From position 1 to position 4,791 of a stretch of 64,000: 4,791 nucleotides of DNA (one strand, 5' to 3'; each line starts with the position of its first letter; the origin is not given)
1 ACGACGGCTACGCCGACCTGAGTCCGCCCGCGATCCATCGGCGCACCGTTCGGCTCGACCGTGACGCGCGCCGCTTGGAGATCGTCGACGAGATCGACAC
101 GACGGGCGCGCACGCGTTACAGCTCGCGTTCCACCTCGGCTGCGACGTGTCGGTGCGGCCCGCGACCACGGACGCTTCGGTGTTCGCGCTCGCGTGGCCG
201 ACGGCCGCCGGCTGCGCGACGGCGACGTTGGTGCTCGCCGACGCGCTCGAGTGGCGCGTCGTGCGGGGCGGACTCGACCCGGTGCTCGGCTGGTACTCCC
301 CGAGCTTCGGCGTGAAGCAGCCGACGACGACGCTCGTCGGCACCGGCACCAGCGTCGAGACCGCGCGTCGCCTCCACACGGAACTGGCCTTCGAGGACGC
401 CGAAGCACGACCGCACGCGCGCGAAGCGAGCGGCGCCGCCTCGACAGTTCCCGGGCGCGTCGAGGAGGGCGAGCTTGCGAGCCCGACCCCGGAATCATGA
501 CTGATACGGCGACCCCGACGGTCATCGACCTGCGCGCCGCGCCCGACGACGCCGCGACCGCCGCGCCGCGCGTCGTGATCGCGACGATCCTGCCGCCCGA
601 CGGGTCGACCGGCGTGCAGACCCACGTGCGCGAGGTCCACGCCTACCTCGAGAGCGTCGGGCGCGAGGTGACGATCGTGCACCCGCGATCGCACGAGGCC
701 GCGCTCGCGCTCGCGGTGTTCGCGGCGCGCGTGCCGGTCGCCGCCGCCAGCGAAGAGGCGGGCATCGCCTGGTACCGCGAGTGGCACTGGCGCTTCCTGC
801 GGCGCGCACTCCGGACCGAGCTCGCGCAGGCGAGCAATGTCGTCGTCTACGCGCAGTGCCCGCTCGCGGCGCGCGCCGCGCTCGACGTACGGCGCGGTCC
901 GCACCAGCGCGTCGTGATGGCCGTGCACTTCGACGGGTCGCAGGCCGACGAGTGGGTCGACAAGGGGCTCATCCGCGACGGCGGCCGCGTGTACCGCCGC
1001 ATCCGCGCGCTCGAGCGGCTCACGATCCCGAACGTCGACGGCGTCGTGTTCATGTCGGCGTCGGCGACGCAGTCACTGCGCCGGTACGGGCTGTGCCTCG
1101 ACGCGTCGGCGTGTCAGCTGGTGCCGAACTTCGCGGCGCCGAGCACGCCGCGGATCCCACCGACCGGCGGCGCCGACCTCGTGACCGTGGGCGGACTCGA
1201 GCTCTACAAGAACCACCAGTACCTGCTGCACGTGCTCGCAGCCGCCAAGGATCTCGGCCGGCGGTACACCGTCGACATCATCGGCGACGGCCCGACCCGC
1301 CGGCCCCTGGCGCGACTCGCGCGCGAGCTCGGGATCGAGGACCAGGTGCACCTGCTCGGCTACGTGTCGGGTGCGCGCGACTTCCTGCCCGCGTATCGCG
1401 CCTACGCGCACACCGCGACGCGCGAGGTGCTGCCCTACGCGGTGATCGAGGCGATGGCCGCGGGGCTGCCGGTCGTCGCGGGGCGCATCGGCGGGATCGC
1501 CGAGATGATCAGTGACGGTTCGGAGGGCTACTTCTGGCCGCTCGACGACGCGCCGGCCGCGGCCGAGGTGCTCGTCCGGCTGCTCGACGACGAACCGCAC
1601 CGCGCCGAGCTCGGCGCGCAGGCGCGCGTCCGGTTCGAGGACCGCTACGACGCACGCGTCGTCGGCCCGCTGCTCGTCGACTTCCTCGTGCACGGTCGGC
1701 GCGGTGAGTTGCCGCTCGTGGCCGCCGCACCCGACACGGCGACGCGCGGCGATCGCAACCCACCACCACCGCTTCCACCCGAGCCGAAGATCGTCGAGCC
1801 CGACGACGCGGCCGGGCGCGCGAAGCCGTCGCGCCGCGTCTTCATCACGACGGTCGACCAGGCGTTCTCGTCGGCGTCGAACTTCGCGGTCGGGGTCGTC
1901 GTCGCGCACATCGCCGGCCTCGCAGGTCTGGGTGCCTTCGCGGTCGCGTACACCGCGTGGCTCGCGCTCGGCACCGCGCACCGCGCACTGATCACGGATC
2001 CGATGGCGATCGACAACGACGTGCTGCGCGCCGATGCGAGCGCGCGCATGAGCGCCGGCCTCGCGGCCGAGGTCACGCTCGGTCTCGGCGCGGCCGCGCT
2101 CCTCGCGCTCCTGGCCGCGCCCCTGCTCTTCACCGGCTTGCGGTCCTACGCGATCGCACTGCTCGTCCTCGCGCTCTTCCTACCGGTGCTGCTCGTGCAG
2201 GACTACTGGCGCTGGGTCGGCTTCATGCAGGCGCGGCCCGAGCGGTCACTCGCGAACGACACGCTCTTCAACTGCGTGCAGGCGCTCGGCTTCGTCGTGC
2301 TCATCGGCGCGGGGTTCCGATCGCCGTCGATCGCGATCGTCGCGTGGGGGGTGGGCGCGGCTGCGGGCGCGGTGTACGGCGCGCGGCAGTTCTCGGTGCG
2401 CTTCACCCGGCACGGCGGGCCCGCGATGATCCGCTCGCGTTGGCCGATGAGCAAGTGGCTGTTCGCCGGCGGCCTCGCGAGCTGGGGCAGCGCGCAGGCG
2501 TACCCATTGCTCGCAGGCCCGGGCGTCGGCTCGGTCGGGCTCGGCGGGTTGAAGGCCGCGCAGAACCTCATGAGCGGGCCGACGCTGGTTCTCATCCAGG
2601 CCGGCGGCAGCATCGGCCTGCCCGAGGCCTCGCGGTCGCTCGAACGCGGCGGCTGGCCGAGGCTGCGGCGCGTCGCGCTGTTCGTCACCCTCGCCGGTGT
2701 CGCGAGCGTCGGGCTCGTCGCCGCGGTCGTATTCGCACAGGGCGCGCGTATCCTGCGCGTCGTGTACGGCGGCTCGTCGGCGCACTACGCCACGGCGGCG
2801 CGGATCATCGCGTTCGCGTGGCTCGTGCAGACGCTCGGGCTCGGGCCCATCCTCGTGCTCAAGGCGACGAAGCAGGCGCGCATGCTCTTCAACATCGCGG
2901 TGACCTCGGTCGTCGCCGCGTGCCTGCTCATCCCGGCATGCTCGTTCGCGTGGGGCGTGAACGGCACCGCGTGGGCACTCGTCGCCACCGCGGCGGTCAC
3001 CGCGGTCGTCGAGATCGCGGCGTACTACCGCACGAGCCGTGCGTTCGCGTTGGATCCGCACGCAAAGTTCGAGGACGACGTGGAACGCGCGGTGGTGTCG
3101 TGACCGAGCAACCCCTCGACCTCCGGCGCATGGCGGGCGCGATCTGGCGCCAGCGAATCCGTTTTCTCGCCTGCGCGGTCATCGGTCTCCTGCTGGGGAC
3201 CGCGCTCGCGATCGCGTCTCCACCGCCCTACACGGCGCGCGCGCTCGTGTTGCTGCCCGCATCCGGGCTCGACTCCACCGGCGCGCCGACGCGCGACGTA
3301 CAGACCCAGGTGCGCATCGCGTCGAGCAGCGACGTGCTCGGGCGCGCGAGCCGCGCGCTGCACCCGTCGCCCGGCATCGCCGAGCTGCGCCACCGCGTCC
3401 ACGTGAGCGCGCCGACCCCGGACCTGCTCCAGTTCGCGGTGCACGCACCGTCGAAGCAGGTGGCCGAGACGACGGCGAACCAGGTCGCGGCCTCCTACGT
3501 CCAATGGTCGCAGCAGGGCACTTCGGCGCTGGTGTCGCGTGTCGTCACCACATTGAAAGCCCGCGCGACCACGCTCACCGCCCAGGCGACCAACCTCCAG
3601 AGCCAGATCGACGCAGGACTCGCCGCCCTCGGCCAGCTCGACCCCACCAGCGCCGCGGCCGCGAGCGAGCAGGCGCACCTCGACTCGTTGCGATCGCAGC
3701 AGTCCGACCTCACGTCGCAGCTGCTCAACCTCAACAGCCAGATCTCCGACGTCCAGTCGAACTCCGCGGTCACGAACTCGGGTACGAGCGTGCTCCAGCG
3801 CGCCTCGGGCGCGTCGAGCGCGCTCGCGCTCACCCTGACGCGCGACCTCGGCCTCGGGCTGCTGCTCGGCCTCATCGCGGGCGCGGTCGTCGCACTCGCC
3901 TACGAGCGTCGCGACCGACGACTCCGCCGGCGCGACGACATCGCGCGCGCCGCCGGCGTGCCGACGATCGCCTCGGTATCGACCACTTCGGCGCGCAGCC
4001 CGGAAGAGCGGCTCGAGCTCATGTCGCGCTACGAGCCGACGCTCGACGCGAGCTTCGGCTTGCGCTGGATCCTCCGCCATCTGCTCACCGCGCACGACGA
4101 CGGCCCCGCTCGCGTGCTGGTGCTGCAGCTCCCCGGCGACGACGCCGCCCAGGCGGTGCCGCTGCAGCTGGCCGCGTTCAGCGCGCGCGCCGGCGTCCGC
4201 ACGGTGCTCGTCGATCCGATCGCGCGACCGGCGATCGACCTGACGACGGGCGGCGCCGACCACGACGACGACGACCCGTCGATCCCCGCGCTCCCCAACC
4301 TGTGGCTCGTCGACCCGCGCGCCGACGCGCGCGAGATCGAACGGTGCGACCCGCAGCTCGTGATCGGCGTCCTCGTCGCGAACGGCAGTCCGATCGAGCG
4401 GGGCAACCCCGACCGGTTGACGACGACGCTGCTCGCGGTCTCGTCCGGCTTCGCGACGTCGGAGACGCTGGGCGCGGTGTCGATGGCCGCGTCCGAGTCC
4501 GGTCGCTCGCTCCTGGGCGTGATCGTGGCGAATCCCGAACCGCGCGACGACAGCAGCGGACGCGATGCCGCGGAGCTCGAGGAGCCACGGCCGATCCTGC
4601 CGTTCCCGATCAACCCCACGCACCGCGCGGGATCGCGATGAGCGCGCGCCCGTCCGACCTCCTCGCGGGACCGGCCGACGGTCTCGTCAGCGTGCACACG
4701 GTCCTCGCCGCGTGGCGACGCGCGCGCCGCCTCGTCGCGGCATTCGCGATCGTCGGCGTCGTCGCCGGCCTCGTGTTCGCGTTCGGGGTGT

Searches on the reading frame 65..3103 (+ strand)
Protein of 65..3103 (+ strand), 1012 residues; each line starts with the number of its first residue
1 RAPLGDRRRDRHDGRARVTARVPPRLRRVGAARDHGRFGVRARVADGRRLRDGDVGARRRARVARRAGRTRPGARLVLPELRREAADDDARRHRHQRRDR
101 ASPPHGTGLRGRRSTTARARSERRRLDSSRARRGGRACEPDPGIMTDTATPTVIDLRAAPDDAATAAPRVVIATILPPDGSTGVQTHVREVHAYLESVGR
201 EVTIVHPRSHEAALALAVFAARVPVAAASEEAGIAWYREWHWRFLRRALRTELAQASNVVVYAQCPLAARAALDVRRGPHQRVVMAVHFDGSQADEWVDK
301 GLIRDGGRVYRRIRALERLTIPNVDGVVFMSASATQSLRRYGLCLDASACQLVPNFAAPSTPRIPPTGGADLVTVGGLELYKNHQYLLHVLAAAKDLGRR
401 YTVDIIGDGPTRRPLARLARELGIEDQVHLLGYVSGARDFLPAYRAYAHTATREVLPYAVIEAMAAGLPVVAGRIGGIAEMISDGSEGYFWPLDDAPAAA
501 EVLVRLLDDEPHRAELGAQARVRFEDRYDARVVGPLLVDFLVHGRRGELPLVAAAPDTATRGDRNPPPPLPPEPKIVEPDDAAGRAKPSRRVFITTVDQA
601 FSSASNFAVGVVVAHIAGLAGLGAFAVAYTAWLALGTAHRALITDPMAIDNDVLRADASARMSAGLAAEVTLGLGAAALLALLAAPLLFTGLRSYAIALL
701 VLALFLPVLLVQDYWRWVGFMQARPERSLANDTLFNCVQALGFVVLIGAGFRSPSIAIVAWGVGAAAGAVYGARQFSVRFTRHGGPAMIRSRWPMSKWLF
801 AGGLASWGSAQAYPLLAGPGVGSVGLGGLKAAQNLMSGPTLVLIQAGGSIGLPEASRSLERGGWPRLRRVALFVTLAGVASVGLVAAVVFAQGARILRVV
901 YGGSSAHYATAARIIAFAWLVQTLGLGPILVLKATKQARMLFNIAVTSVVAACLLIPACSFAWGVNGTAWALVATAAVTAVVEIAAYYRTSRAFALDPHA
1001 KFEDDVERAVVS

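Call 51: search_protein_families(library=pfam, proteins=[window:65-3103:+], max_evalue=0.0001)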
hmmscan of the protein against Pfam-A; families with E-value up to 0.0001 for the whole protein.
window:65-3103:+ (1012 aa): 5 families
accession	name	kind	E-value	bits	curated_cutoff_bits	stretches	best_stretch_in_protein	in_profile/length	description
PF00534.26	Glycos_transf_1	-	2.7e-29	102.3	26.4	1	369-521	15-170/172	Glycosyl transferases group 1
PF13692.12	Glyco_trans_1_4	-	1.1e-26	94.3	27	1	371-509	3-142/142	Glycosyl transferases group 1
PF13439.12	Glyco_transf_4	-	3.3e-09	37.4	28.5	1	183-356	3-165/170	Glycosyltransferase Family 4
PF13579.12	Glyco_trans_4_4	-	1.3e-08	35.8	29.7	1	182-355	1-157/158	Glycosyl transferase 4-like domain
PF13524.12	Glyco_trans_1_2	-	9.6e-05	22.8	25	0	432-530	33-135/144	Glycosyl transferase-like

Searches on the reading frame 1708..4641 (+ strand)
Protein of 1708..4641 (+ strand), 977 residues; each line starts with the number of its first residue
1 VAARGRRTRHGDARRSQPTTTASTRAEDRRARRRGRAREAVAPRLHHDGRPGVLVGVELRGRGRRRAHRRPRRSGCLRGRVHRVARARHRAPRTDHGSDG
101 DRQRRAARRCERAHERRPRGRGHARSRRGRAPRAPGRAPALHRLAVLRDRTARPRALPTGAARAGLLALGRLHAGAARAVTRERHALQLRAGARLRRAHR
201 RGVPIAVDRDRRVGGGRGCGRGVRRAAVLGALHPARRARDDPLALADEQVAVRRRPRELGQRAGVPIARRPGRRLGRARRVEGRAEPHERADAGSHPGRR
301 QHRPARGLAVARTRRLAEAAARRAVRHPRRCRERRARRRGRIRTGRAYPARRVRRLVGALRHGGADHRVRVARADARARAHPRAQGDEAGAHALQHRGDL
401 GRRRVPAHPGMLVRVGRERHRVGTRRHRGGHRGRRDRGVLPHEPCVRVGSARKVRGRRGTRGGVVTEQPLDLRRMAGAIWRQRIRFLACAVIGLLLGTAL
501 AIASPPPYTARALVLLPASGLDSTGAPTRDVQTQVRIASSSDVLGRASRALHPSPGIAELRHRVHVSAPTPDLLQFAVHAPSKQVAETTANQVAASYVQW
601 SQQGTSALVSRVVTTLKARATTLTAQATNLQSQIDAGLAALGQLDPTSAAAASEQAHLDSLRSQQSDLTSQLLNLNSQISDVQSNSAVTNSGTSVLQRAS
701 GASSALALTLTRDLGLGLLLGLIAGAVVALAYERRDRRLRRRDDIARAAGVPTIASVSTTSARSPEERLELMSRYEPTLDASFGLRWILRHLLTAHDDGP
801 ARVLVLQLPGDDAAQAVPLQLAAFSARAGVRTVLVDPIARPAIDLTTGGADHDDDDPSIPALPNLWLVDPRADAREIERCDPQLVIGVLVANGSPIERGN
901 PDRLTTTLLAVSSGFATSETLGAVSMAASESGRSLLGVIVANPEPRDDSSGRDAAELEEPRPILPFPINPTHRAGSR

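Call 51: search_protein_families(library=pfam, proteins=[window:1708-4641:+], max_evalue=0.0001)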
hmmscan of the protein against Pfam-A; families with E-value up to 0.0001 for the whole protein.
window:1708-4641:+ (977 aa): 1 family
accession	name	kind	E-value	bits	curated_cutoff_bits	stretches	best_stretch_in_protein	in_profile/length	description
PF02706.20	Wzz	-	2e-10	41.3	25.5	1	470-549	3-89/91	Chain length determinant protein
